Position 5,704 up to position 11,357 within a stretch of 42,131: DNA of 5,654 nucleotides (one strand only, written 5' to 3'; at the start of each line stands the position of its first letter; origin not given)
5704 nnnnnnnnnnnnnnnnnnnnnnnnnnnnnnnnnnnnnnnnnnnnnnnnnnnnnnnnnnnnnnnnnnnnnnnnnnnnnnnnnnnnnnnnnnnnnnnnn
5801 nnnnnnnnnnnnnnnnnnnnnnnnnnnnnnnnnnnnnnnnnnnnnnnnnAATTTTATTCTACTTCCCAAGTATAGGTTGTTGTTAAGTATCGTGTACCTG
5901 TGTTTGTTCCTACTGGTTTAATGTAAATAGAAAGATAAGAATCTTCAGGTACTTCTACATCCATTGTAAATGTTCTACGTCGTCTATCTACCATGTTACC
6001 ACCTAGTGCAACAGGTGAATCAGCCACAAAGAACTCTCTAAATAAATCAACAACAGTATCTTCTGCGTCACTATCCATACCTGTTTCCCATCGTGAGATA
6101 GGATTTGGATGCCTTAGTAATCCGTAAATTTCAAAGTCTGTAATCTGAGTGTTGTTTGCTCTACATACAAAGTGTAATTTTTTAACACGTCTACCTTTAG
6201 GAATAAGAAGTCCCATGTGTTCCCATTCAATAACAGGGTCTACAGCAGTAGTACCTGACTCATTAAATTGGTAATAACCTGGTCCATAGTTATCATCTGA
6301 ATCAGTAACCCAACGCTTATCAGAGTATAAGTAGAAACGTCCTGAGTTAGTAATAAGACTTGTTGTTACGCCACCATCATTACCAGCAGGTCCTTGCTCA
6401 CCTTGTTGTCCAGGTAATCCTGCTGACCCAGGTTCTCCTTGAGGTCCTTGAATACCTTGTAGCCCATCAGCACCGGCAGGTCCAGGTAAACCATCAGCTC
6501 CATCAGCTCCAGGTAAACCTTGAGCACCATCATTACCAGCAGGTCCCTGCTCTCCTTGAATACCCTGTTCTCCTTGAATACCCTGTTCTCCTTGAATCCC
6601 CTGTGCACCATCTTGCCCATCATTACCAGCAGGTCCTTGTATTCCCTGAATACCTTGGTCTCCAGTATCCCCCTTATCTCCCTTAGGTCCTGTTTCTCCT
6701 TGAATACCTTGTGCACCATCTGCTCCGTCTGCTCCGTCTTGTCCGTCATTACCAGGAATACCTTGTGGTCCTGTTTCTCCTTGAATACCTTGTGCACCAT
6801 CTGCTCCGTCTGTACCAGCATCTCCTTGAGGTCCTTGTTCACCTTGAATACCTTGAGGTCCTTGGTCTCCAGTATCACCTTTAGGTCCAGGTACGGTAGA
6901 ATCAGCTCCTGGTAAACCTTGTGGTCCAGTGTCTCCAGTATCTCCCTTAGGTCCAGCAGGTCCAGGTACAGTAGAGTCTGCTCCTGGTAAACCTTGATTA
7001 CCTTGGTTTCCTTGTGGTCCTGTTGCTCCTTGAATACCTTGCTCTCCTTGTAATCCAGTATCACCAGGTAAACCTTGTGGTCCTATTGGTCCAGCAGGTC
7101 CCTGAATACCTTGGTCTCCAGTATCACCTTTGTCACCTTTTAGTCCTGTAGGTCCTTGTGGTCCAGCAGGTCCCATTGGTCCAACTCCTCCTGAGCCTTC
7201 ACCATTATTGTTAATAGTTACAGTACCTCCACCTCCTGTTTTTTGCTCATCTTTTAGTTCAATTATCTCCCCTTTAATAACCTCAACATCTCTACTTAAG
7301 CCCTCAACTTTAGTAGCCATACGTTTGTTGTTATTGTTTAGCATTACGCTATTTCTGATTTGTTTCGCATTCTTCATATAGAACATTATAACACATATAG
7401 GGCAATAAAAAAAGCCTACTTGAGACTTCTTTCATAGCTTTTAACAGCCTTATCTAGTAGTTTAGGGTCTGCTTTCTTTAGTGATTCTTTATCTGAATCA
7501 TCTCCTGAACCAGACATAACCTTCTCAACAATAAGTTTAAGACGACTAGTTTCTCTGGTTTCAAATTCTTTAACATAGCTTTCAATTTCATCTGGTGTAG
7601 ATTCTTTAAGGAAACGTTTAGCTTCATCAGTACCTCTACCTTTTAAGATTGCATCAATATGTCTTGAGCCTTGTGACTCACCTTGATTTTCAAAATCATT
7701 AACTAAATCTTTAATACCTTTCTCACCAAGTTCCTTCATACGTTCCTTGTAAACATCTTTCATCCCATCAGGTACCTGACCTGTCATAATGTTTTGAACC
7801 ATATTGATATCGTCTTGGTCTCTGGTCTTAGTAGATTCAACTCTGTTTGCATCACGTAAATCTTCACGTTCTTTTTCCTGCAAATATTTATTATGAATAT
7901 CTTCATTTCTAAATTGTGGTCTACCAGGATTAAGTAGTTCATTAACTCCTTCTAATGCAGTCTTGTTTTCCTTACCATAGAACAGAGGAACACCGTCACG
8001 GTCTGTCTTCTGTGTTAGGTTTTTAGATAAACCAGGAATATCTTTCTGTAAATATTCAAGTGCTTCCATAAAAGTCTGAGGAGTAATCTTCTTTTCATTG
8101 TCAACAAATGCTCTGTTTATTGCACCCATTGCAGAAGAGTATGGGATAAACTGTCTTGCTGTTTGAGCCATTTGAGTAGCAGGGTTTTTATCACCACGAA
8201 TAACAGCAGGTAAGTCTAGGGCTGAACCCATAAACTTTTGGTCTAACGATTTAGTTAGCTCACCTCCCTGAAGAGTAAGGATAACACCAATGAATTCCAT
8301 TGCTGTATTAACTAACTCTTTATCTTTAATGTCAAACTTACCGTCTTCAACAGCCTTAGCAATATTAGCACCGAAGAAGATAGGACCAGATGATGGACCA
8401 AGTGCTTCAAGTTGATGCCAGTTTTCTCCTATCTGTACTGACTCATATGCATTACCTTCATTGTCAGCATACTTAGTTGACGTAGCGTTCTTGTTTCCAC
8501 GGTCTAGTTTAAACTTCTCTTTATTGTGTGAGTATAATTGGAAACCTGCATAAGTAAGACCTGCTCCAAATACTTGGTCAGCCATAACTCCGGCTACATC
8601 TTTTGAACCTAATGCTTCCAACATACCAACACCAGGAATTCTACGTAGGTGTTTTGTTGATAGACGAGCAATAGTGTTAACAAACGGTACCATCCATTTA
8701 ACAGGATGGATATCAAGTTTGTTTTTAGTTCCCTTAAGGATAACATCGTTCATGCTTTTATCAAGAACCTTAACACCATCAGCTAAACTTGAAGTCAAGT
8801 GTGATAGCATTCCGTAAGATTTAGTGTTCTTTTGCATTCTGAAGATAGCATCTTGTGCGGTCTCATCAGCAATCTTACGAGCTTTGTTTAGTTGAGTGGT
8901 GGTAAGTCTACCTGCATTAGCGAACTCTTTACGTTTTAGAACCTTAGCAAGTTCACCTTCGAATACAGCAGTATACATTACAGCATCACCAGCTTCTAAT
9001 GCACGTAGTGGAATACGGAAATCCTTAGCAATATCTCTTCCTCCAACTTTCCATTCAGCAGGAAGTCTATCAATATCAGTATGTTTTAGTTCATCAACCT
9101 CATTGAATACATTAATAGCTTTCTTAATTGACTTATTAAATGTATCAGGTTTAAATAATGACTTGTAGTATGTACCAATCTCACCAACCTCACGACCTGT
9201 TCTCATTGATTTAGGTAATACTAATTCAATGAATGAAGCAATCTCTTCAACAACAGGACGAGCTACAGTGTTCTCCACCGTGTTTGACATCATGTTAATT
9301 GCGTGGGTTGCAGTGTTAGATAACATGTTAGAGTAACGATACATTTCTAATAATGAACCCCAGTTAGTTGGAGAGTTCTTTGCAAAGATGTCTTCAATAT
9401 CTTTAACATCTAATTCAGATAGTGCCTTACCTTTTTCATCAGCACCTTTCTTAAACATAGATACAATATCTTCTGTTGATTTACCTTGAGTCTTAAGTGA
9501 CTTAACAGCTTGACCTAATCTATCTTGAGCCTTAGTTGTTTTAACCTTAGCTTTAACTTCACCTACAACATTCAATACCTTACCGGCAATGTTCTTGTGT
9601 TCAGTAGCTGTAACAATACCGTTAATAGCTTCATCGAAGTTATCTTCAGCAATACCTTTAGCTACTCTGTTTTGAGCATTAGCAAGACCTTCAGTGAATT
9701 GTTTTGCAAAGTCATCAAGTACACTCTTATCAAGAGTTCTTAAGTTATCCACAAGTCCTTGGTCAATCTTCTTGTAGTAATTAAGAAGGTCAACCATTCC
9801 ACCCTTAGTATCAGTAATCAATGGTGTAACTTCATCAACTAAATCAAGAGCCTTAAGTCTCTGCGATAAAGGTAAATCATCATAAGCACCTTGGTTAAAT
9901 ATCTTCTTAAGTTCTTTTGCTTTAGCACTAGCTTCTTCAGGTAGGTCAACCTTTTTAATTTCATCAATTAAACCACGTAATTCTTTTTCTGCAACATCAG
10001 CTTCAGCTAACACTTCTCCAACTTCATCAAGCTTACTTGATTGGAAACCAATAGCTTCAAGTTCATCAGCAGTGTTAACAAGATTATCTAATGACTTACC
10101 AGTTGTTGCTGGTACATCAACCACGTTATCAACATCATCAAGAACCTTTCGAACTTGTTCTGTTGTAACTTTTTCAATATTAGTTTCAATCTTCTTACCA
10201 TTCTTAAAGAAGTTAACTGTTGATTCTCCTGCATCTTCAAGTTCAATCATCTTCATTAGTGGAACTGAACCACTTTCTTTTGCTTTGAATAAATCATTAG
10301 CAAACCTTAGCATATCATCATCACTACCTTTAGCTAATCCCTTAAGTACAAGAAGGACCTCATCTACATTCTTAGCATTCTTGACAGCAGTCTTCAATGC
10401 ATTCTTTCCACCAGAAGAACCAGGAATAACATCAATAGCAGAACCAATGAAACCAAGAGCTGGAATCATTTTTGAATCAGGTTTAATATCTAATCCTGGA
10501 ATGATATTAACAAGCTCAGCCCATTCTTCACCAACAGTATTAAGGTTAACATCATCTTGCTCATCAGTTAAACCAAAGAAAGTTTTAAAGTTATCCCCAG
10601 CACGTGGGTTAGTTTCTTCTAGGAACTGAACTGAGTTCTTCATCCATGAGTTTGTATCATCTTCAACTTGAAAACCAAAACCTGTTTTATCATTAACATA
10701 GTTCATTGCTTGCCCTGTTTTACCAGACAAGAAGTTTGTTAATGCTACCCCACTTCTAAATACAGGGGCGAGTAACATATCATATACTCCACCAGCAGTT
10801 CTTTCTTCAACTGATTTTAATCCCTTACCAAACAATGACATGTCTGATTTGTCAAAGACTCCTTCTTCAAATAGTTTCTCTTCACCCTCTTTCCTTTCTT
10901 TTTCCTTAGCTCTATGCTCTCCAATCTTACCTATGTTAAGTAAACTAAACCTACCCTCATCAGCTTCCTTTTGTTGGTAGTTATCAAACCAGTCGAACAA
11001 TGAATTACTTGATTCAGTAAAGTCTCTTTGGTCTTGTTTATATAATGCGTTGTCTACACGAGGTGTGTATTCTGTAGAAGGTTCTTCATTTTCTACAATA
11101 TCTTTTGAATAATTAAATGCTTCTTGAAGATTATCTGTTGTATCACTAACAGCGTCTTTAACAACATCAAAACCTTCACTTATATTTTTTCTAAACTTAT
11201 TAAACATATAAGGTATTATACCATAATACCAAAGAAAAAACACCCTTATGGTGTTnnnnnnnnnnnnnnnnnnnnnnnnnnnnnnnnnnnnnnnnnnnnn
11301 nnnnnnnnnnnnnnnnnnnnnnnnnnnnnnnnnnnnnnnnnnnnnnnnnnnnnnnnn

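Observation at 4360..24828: Late genes use a rigid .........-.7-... module, implying leaderless mRNAs and a late arm cut into many terminator-promoter units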

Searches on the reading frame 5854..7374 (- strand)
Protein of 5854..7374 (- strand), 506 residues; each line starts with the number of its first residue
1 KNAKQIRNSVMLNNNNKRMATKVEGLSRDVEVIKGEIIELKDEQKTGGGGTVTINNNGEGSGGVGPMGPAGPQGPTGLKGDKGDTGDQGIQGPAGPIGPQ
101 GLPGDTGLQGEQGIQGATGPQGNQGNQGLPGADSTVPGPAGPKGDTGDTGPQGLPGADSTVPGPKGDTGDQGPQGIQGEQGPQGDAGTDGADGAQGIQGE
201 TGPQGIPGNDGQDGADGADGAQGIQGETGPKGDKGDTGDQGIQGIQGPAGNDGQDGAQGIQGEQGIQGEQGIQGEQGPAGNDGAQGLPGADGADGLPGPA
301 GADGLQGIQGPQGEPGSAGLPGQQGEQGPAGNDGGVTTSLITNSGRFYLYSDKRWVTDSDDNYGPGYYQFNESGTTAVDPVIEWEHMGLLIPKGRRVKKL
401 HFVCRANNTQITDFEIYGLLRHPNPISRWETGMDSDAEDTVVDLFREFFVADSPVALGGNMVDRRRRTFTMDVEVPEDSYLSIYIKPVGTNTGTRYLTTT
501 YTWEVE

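Call 9: search_protein_families(library=pfam, proteins=[window:5854-7374:-], max_evalue=0.01)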
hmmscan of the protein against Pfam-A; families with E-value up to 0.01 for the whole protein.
window:5854-7374:- (506 aa): 1 family
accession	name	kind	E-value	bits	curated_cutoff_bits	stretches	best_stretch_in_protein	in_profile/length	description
PF01391.23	Collagen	-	5.8e-42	141.7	27.2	2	62-119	1-58/60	Collagen triple helix repeat (20 copies)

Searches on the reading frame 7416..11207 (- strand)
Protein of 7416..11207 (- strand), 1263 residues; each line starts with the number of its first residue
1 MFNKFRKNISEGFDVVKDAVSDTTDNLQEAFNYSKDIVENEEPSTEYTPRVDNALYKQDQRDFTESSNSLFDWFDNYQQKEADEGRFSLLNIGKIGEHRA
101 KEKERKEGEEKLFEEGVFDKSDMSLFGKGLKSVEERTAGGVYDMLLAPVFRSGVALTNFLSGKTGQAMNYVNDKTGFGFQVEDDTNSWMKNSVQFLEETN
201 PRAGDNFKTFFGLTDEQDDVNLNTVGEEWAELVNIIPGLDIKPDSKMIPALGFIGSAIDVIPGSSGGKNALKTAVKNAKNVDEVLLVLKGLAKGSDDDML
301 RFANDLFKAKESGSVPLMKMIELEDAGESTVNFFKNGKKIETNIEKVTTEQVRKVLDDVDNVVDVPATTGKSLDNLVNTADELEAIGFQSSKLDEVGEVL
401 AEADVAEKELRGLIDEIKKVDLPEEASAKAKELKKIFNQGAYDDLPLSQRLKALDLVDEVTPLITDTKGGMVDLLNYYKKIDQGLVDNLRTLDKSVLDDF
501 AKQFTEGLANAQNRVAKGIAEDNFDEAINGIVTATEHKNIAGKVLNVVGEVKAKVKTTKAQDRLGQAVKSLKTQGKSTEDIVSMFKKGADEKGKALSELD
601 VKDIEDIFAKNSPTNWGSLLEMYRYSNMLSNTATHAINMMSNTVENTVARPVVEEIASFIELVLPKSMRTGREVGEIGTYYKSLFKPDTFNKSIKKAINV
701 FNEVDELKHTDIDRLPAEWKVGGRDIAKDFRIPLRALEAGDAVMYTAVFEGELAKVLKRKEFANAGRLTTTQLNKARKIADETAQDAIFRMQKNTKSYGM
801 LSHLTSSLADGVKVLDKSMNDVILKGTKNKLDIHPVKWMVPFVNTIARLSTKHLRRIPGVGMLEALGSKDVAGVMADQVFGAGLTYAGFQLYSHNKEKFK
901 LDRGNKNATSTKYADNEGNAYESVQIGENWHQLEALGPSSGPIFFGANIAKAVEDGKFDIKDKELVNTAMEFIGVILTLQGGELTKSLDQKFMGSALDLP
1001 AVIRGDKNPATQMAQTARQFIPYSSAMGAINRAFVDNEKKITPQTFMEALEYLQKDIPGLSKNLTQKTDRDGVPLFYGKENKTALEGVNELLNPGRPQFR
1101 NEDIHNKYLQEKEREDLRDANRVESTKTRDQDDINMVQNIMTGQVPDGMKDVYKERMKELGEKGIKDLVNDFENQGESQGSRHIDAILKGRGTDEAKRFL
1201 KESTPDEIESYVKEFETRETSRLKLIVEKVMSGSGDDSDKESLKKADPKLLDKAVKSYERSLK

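Call 9: search_protein_families(library=pfam, proteins=[window:7416-11204:-], max_evalue=0.01)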
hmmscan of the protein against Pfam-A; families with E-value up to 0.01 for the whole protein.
window:7416-11204:- (1262 aa): 0 families

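Call 87: search_protein_families(library=phrogs, proteins=[window:7416-11207:-], max_evalue=0.01)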
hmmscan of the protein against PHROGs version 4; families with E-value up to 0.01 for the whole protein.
window:7416-11207:- (1263 aa): 0 families
